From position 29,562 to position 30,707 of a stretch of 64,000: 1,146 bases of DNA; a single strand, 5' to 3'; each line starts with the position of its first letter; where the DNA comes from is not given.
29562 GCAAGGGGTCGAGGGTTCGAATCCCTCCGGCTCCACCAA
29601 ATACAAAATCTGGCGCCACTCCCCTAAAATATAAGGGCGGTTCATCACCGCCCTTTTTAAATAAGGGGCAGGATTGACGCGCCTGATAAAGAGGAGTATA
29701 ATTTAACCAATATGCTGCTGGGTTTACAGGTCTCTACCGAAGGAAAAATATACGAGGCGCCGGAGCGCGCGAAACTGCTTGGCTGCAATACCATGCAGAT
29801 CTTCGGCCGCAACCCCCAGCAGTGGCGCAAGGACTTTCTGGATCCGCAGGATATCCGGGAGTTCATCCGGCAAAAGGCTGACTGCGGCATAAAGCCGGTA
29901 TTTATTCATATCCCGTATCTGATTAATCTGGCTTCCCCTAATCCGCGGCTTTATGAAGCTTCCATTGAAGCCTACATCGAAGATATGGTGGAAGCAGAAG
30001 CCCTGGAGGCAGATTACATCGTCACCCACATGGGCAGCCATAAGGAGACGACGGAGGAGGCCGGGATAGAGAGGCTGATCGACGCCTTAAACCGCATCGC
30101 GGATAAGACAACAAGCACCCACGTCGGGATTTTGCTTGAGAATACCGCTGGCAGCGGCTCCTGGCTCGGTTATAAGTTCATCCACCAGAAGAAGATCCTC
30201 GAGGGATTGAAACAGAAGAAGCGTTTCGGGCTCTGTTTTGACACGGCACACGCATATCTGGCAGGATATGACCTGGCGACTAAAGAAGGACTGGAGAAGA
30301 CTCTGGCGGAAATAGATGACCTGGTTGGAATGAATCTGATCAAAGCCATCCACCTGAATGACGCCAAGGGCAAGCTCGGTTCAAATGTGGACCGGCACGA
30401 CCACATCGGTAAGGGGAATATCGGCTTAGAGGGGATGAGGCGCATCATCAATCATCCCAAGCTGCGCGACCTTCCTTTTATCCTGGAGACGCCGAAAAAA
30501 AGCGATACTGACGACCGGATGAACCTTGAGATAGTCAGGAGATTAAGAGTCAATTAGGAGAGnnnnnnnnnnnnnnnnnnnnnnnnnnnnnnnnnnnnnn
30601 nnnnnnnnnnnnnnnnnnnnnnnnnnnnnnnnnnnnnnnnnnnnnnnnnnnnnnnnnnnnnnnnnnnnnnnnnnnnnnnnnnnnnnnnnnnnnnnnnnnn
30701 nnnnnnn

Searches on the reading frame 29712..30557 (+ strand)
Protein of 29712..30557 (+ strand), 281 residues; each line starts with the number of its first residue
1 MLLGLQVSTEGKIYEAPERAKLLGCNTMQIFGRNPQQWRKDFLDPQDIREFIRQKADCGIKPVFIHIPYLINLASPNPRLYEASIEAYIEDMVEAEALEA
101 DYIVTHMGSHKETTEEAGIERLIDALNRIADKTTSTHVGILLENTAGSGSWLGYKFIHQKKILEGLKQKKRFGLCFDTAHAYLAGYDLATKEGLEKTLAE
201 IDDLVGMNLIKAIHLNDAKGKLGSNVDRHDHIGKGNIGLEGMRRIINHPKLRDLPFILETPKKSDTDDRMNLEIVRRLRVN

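Call 50: search_protein_families(library=pfam, proteins=[window:29712-30557:+], max_evalue=0.001)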
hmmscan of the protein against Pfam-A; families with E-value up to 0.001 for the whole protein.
window:29712-30557:+ (281 aa): 1 family
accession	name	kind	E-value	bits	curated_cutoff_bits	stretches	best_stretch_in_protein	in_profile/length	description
PF01261.30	AP_endonuc_2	-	1.5e-49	169.4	31.1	1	18-264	2-233/249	Xylose isomerase-like TIM barrel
